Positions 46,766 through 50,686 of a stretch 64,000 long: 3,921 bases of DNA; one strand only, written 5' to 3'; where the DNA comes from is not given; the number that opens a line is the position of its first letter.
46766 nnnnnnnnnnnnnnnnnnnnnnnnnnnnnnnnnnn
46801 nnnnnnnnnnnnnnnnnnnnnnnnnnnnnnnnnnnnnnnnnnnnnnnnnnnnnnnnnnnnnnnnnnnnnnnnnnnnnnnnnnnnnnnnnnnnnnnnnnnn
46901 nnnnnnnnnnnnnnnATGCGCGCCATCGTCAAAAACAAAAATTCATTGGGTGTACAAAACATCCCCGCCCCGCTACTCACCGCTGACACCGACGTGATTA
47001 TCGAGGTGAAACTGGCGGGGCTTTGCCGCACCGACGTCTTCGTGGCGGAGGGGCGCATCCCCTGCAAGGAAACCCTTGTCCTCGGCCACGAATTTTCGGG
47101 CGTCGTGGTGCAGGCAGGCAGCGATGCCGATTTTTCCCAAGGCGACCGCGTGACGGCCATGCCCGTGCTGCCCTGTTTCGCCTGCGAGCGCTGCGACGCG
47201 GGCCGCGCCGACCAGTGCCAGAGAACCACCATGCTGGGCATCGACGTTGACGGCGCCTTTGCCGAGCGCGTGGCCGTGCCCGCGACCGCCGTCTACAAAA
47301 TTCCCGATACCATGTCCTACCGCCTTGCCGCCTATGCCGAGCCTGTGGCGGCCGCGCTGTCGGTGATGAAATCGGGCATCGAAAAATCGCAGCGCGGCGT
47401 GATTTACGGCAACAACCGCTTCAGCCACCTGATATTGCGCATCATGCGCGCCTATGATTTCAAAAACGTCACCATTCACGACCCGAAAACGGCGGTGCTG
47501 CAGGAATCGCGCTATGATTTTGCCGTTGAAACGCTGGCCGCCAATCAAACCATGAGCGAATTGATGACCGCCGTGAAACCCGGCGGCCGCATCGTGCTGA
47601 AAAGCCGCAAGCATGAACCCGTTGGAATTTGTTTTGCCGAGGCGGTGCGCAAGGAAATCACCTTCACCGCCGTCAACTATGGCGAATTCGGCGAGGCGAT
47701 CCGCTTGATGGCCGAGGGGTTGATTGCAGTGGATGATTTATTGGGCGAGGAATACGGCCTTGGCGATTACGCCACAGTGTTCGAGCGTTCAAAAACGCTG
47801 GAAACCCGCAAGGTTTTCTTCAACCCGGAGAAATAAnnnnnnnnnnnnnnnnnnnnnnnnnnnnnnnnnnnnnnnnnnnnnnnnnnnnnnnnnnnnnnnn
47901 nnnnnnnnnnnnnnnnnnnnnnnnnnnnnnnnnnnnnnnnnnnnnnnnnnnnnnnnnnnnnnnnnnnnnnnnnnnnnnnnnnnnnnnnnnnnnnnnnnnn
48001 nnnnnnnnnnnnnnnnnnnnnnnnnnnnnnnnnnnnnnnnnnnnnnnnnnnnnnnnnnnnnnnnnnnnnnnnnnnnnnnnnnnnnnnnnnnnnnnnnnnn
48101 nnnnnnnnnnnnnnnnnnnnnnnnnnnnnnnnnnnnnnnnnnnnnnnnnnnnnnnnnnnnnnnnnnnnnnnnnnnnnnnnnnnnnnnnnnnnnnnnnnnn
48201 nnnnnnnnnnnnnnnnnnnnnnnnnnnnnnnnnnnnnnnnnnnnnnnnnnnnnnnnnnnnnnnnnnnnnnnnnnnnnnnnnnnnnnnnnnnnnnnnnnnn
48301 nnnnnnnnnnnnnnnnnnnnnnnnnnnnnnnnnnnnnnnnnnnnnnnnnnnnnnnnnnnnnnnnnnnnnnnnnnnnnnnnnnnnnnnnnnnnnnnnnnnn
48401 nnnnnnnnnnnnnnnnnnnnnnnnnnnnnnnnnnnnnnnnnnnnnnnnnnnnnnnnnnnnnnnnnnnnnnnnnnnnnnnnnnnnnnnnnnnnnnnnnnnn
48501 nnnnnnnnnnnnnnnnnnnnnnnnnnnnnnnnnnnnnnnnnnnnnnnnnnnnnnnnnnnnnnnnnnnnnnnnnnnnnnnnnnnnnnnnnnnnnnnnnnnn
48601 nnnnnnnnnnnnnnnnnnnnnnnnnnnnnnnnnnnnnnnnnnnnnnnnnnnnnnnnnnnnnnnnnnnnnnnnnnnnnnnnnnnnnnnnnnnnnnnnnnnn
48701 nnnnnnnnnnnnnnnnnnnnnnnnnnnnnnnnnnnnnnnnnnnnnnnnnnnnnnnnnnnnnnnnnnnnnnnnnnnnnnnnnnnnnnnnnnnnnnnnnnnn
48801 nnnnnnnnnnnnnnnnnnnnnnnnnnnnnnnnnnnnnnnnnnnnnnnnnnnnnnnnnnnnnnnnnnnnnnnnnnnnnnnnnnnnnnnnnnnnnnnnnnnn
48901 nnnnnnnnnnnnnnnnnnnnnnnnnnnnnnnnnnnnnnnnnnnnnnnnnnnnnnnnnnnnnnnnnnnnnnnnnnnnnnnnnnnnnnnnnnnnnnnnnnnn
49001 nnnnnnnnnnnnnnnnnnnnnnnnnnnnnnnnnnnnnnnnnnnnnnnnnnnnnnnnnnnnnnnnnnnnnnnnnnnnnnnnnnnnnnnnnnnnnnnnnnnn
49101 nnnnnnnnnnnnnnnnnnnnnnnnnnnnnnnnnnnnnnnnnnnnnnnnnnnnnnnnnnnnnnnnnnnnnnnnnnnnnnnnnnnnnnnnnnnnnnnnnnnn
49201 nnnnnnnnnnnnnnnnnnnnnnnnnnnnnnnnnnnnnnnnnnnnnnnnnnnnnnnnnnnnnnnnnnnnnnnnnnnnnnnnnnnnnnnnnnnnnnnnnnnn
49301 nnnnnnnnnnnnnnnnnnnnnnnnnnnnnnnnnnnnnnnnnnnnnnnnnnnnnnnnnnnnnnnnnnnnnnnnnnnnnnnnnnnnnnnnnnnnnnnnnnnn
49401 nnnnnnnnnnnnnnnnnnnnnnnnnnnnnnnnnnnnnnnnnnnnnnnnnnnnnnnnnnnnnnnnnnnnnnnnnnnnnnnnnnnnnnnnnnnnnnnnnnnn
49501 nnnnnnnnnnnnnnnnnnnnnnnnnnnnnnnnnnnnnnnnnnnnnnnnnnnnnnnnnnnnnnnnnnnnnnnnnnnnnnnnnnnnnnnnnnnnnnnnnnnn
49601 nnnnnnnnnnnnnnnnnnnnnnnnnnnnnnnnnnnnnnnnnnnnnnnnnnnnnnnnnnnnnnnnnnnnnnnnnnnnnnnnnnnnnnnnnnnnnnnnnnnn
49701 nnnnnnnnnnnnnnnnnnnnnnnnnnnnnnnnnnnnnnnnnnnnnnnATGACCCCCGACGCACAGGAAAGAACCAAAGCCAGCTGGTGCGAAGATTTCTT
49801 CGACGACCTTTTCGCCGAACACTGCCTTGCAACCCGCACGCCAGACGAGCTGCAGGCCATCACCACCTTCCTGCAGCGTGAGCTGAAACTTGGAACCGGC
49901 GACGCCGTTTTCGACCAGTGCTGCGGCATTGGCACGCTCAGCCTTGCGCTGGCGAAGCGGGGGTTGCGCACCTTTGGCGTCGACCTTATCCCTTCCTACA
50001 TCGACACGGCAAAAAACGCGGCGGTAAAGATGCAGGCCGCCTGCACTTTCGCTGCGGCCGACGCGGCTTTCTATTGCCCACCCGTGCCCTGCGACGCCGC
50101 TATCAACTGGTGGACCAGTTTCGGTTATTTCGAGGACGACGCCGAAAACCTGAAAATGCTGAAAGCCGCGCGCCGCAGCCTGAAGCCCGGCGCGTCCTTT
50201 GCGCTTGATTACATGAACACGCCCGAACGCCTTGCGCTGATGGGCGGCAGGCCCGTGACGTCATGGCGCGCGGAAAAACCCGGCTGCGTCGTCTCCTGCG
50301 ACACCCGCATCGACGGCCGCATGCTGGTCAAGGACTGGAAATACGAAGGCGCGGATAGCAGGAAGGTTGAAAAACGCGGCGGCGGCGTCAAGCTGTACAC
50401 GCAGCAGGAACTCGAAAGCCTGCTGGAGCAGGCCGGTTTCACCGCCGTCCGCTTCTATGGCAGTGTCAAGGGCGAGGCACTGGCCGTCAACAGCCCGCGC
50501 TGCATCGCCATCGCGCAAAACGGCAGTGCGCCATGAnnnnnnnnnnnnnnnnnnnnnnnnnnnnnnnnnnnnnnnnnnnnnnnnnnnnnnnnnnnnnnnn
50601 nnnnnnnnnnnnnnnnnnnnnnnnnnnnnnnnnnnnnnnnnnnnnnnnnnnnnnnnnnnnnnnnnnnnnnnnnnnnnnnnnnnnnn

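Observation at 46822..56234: Translationally coupled operon joining tailoring enzymes, a carrier-protein reductase and two NadR-type nucleotide modules: candidate undescribed biosynthetic system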

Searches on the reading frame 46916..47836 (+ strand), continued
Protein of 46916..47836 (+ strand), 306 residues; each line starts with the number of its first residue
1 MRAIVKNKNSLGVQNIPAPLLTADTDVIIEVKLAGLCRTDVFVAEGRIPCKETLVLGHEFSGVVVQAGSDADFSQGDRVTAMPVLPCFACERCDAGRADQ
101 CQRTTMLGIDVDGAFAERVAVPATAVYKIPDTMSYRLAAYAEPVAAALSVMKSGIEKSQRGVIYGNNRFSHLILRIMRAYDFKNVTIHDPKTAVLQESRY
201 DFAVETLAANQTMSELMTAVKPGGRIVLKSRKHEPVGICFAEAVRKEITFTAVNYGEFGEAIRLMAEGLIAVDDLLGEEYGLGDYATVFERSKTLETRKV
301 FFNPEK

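Call 89: fold_search(model_id=the predicted structure, library=pdb)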
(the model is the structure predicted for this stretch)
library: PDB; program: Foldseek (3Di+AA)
matches with E <= 10: 1552; with E <= 0.001: 514
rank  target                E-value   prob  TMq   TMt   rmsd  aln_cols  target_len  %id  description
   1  4ejm                  5.1e-28  1.00  0.90  0.81   2.5       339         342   25  Crystal structure of a putative zinc-binding dehydrogenase (Target PSI-012003) from Sinorhizobium meliloti 1021 bound to (released 2012-05-02)
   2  8wwd_B                5.0e-27  1.00  0.82  0.75   3.5       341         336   23  Crystal structure of (S)-DHPS dehydrogenase HpsP from Dinoroseobacter shibae DFL 12 (released 2024-09-04)
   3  4ej6                  2.1e-26  1.00  0.86  0.77   3.5       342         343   26  Crystal structure of a putative zinc-binding dehydrogenase (Target PSI-012003) from Sinorhizobium meliloti 1021 (released 2012-05-02)
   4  8wwd_A                2.7e-26  1.00  0.84  0.77   3.2       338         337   23  Crystal structure of (S)-DHPS dehydrogenase HpsP from Dinoroseobacter shibae DFL 12 (released 2024-09-04)
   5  8wwd_C                3.0e-26  1.00  0.83  0.77   3.3       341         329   23  Crystal structure of (S)-DHPS dehydrogenase HpsP from Dinoroseobacter shibae DFL 12 (released 2024-09-04)
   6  3pii_A                4.1e-26  1.00  0.86  0.79   2.8       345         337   25  Crystal structure of Mutant of ht- Alcohol Dehydrogenase with substrate analogue butyramide (released 2011-11-09)
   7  4ilk_B                5.6e-26  1.00  0.86  0.78   2.9       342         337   23  Crystal structure of short chain alcohol dehydrogenase (rspB) from E. coli CFT073 (EFI TARGET EFI-506413) complexed wi (released 2013-01-30)
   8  2dq4_A                8.1e-26  1.00  0.90  0.80   2.6       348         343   23  Crystal structure of threonine 3-dehydrogenase (released 2007-06-12)
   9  2dfv_A                8.6e-26  1.00  0.85  0.76   3.0       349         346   23  Hyperthermophilic threonine dehydrogenase from Pyrococcus horikoshii (released 2007-01-16)
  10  4ilk_A                2.3e-25  1.00  0.88  0.80   2.6       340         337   23  Crystal structure of short chain alcohol dehydrogenase (rspB) from E. coli CFT073 (EFI TARGET EFI-506413) complexed wi (released 2013-01-30)
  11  7y9p                  2.6e-25  1.00  0.86  0.75   2.8       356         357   22  Xylitol dehydrogenase S96C/S99C/Y102C mutant(thermostabilized form) from Pichia stipitis (released 2023-02-15)
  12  3m6i_A                4.6e-25  1.00  0.85  0.74   3.2       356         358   24  L-arabinitol 4-dehydrogenase (released 2010-07-21)
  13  6z42_A                5.5e-25  1.00  0.86  0.79   2.6       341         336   20  The low resolution structure of a zinc-dependent alcohol dehydrogenase from Halomonas elongata. (released 2020-06-17)
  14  4a2c_A                6.2e-25  1.00  0.86  0.77   2.9       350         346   22  Crystal structure of galactitol-1-phosphate dehydrogenase from Escherichia coli (released 2012-08-08)
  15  5vm2_A                6.6e-25  1.00  0.85  0.76   3.5       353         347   22  Crystal structure of ECK1772, an oxidoreductase/dehydrogenase of unknown specificity involved in membrane biogenesis f (released 2017-06-07)
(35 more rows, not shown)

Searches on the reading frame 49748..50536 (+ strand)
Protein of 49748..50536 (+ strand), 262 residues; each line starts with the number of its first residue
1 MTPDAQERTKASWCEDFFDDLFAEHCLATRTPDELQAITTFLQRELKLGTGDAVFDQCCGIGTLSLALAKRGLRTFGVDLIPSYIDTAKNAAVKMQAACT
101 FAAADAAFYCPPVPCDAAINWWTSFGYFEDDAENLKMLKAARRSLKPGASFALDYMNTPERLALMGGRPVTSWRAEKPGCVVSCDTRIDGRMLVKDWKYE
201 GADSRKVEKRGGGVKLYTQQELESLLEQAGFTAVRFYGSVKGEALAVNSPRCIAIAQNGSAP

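Call 3: search_protein_families(library=pfam, proteins=[window:49748-50536:+], max_evalue=0.01)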
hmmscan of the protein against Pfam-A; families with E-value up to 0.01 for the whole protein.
window:49748-50536:+ (262 aa): 6 families
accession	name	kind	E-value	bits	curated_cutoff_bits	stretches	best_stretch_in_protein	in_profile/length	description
PF13649.12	Methyltransf_25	-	2.7e-10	41.3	27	1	54-148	1-96/97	Methyltransferase domain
PF13489.12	Methyltransf_23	-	2.1e-09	37.8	27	1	39-234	10-162/164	Methyltransferase domain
PF13847.12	Methyltransf_31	-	1.6e-08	34.8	27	1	51-230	4-145/145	Methyltransferase domain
PF08241.18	Methyltransf_11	-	6.9e-06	27.1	21.2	1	58-152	4-94/95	Methyltransferase domain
PF01209.24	Ubie_methyltran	-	0.00053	19.8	20.1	0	49-152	46-150/233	ubiE/COQ5 methyltransferase family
PF08242.18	Methyltransf_12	-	0.0052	17.9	30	1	59-149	5-96/98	Methyltransferase domain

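Call 5: search_protein_families(library=ncbifam, proteins=[window:49748-50536:+], max_evalue=0.001)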
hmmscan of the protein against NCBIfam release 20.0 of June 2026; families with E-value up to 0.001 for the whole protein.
window:49748-50536:+ (262 aa): 13 families
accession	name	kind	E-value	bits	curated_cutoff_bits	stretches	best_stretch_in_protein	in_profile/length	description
TIGR00479.1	rumA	equivalog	3.2e-08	32.9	183.55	1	37-107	280-351/432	23S rRNA (uracil(1939)-C(5))-methyltransferase RlmD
NF041820.1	daptide_MTase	equivalog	8.3e-07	28.7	175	1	25-234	16-225/243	daptide-type RiPP biosynthesis methyltransferase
TIGR02021.1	BchM-ChlM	equivalog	1.4e-06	27.9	158.9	1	48-104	52-110/218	magnesium protoporphyrin IX methyltransferase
NF045667.1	MTase_DVU1556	equivalog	1.7e-06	27.7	155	1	43-235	15-164/213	DVU_1556 family methyltransferase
NF047649.1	MTase_UXPK_star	exception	7.3e-06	25.2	460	1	48-154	75-182/283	methyltransferase/UXPK-star double selenoprotein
NF043040.1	corrin_prot_MT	hypoth_equivalog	9.3e-06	25.2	180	1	36-151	28-145/216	corrinoid protein-associated methyltransferase CpaM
NF002910.0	PRK03522.2-3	equivalog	1.9e-05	23.9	558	1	52-107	236-294/383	23S rRNA (uracil(747)-C(5))-methyltransferase RlmC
NF001244.0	PRK00216.1-5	equivalog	5.7e-05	22.5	216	0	47-107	45-110/236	bifunctional demethylmenaquinone methyltransferase/2-methoxy-6-polyprenyl-1,4-benzoquinol methylase UbiE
TIGR01983.1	UbiG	equivalog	6.2e-05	22.4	102.95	1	50-99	49-99/228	bifunctional 2-polyprenyl-6-hydroxyphenol methylase/3-demethylubiquinol 3-O-methyltransferase UbiG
NF041537.1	ArsM_AhpD_UU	exception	8.6e-05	21.5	510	1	50-156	76-183/345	arsenite methyltransferase/AhpD domain selenoprotein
TIGR01934.1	MenG_MenH_UbiE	subfamily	0.0003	20.1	158.35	0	47-153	36-141/223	ubiquinone/menaquinone biosynthesis methyltransferase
NF009639.0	PRK13168.1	equivalog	0.00039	19.4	458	1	46-105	296-356/446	23S rRNA (uracil(1939)-C(5))-methyltransferase RlmD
TIGR03534.1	RF_mod_PrmC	equivalog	0.0008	18.9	199.1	0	51-106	89-147/253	peptide chain release factor N(5)-glutamine methyltransferase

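Call 44: search_solved_structures(query=window:49748-50536:+, max_evalue=0.01)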
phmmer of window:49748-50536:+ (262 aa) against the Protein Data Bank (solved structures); distinct sequences matched with E-value up to 0.01: 21.
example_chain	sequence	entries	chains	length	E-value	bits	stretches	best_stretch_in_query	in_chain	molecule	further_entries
9ri2_A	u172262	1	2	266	1e-14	57.5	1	12-256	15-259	Methyltransferase, putative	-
1wzn_A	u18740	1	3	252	2e-08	36.8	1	30-243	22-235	SAM-dependent methyltransferase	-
3d2l_A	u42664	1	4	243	2.3e-07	33.4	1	50-256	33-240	SAM-dependent methyltransferase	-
7bgg_A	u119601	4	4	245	1.5e-06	30.7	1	51-151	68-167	heterocyclic toxin methyltransferase (Rv0560c) | 2-heptyl-1-hydroxyquinolin-4(1H)-one methyltransferase | Uncharacterized protein Rv0560c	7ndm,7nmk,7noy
9rfr_A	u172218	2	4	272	3.4e-06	29.6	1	27-164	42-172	Ubiquinone biosynthesis O-methyltransferase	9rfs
5je3_A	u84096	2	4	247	5.2e-06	29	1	50-152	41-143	Methyl transferase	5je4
5jdy_A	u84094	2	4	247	5.3e-06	28.9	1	50-152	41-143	Methyl transferase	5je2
5jdz_A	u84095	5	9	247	5.3e-06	28.9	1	50-152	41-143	Methyl transferase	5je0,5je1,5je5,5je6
8z62_A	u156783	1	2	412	0.00022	23.7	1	40-102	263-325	23S rRNA (uracil(747)-C(5))-methyltransferase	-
1ve3_A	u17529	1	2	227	0.00022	23.6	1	52-162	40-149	hypothetical protein PH0226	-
2zie_A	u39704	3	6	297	0.0004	22.8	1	49-95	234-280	Putative modification methylase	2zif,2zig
9w6x_A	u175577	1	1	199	0.00059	22.2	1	40-152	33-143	YtkW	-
7wzg_A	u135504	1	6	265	0.00065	22.1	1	51-172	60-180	Cypemycin N-terminal methyltransferase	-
5zq1_A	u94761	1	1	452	0.0015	20.9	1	48-94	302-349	Uncharacterized RNA methyltransferase SP_1029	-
5zq0_A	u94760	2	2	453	0.0015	20.9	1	48-94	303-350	Uncharacterized RNA methyltransferase SP_1029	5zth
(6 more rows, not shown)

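Call 51: search_protein_families(library=padloc, proteins=[window:49748-50536:+], max_evalue=0.001)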
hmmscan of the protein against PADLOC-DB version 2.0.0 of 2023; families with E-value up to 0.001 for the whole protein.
window:49748-50536:+ (262 aa): 2 families
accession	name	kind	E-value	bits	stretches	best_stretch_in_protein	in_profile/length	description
PDLC04134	mad2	-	1.9e-08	31.6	1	41-153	282-394/492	mads_2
PDLC03228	MTase_II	-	0.00027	18.9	1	50-111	163-224/227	Type II methyltransferase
